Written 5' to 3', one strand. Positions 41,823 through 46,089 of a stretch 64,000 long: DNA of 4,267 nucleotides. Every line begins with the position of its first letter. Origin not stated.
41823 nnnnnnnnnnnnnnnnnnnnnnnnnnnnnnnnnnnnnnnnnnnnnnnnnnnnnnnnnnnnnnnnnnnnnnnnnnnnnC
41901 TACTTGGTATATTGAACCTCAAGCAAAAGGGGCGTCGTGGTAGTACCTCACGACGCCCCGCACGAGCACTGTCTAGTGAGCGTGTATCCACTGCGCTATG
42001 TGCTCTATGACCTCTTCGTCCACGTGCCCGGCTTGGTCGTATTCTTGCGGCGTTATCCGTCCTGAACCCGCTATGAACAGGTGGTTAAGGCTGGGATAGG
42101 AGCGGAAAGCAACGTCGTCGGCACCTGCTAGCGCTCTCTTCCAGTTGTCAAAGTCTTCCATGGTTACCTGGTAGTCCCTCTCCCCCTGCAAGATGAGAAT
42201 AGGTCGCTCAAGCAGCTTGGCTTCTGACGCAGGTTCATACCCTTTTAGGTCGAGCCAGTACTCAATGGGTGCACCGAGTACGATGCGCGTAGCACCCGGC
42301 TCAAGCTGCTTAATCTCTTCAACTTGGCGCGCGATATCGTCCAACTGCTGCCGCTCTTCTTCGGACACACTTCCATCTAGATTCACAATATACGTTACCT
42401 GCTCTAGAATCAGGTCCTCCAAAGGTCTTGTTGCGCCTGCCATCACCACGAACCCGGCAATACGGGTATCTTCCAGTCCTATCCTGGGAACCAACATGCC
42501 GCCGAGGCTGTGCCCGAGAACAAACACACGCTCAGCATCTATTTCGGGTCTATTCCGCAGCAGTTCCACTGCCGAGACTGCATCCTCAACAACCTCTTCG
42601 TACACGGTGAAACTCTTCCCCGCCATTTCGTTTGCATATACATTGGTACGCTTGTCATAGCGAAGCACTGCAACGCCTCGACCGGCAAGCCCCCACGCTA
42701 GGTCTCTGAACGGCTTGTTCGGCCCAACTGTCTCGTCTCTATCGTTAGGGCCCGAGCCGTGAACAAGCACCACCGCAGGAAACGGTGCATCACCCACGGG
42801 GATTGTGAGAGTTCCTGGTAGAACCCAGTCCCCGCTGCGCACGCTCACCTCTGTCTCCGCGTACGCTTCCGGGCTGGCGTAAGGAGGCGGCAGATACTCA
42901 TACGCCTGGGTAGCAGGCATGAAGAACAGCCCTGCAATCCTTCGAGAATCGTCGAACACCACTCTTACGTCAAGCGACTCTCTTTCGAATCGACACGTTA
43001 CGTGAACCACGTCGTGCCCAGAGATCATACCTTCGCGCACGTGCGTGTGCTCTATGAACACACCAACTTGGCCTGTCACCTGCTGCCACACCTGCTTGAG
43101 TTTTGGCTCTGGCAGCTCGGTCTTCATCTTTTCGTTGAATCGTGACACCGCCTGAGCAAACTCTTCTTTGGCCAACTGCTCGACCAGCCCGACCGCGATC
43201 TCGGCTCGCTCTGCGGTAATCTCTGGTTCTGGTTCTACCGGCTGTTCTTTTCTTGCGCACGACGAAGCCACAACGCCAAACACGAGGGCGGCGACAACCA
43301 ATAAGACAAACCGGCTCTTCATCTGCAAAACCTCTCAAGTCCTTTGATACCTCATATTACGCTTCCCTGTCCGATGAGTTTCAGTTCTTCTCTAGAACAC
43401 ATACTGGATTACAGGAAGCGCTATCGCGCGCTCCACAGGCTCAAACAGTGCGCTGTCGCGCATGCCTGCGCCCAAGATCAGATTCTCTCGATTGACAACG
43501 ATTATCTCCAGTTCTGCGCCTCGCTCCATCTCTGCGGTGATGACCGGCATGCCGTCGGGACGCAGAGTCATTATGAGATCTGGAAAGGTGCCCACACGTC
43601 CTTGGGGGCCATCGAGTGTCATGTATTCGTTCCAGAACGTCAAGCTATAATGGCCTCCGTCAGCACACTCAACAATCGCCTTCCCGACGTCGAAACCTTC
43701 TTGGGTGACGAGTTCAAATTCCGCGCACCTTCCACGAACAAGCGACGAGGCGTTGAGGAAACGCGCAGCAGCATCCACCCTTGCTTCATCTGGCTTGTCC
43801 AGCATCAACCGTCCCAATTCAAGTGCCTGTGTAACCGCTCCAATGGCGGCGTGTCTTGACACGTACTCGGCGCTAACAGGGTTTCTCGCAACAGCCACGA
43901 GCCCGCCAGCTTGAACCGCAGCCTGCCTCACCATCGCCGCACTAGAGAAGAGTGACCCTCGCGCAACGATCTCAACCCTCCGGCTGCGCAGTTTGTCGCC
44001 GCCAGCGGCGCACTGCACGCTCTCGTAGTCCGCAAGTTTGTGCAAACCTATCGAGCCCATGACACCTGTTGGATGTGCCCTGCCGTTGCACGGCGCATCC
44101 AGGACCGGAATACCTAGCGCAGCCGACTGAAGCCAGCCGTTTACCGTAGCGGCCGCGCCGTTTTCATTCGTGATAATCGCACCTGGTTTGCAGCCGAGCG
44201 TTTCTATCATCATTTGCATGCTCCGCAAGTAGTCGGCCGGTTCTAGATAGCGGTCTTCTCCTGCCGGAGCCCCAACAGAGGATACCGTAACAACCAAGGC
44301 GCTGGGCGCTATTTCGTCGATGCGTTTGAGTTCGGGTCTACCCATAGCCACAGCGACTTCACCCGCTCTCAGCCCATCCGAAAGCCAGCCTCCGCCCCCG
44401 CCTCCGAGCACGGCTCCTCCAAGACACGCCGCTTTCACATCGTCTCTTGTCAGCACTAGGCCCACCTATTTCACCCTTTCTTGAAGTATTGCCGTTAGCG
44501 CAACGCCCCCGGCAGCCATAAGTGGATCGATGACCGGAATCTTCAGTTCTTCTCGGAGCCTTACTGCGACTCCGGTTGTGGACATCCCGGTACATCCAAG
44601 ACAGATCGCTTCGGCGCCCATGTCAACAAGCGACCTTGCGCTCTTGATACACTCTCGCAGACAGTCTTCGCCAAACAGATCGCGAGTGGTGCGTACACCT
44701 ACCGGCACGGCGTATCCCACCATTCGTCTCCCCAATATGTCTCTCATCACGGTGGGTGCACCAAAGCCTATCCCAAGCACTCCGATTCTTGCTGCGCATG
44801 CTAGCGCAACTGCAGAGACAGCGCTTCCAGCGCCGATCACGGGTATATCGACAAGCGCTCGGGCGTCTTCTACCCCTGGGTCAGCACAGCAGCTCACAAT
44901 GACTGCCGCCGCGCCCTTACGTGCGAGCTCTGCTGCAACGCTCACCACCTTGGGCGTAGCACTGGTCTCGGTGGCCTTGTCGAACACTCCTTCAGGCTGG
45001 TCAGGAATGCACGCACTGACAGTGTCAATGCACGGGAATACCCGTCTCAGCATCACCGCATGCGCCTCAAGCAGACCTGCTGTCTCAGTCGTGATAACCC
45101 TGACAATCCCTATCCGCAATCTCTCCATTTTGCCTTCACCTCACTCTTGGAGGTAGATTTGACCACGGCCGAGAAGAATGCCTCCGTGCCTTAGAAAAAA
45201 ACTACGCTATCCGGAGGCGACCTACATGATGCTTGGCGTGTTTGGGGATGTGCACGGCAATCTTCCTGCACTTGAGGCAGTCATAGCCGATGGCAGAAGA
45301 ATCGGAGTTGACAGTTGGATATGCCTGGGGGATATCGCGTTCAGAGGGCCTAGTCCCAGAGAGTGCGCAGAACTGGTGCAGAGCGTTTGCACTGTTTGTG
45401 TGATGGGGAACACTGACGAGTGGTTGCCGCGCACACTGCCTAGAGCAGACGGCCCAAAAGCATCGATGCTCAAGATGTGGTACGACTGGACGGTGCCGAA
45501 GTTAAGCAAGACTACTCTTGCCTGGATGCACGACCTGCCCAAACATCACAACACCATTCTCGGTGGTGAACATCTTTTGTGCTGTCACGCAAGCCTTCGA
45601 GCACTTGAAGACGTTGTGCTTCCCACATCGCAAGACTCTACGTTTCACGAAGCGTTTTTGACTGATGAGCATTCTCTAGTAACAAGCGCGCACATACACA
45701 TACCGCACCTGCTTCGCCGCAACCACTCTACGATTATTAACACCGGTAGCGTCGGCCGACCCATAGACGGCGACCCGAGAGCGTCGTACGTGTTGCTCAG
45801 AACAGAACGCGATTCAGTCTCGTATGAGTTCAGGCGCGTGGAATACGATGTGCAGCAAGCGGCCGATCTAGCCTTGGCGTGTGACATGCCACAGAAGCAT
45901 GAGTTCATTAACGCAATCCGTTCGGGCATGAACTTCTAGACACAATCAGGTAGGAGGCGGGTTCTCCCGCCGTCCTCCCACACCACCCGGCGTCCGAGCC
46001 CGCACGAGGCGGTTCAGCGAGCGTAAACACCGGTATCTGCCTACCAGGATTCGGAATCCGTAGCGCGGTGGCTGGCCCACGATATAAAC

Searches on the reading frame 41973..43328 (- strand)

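Call 17: search_protein_families(library=pfam, proteins=[window:41973-43328:-], max_evalue=0.001)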
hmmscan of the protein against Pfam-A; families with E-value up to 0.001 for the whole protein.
window:41973-43328:- (451 aa): 9 families
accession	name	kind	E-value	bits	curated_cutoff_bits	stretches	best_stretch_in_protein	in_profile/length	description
PF13026.12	DUF3887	-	4.7e-16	59.7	31.8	1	48-134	4-91/91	Protein of unknown function (DUF3887)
PF12146.15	Hydrolase_4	-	3.5e-12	46.6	27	1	207-417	20-233/239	Serine aminopeptidase, S33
PF00326.27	Peptidase_S9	-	1.7e-09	37.9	22.6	1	245-281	43-79/213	Prolyl oligopeptidase family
PF12697.13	Abhydrolase_6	-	7.1e-09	37.1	26.3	1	186-389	1-180/217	Alpha/beta hydrolase family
PF01738.24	DLH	-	2.6e-08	34.1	21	0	366-445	135-210/217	Dienelactone hydrolase family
PF05448.18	AXE1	-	4.9e-05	22.7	21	1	239-279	149-189/321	Acetyl xylan esterase (AXE1)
PF12695.13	Abhydrolase_5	-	0.00049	20.4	27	0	255-307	48-96/164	Alpha/beta hydrolase family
PF20434.5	BD-FAE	-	0.00058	19.9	26.8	0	180-392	10-207/215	BD-FAE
PF07859.19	Abhydrolase_3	-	0.00075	19.8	25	0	243-284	45-89/210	alpha/beta hydrolase fold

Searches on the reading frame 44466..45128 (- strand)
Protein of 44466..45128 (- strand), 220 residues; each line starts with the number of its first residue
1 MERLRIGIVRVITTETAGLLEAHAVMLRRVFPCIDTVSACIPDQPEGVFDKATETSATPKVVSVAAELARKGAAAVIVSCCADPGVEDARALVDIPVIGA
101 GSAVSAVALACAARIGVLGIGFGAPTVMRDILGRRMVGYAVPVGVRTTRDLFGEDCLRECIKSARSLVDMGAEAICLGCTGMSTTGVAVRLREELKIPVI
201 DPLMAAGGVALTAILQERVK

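Call 17: search_protein_families(library=pfam, proteins=[window:44466-45128:-], max_evalue=0.001)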
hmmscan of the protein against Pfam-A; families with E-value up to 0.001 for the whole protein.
window:44466-45128:- (220 aa): 2 families
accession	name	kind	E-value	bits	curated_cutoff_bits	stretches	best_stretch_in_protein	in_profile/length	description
PF01177.27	Asp_Glu_race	-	4.6e-28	98.9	31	1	38-206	36-207/211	Asp/Glu/Hydantoin racemase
PF02548.21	Pantoate_transf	-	0.00012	22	28.7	0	52-109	154-213/259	Ketopantoate hydroxymethyltransferase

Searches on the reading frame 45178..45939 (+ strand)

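Call 4: search_protein_families(library=pfam, proteins=[window:45178-45939:+], max_evalue=1)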
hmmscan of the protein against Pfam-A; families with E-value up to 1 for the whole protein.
window:45178-45939:+ (253 aa): 3 families
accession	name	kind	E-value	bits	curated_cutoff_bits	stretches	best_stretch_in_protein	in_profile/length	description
PF12850.12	Metallophos_2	-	2.3e-18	67.1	27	1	17-211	1-153/154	Calcineurin-like phosphoesterase superfamily domain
PF00149.33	Metallophos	-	7.8e-11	43.2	21.5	1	19-172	3-153/191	Calcineurin-like phosphoesterase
PF24296.1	SrfA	-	0.24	11.9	27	1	216-241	18-43/73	SrfA protein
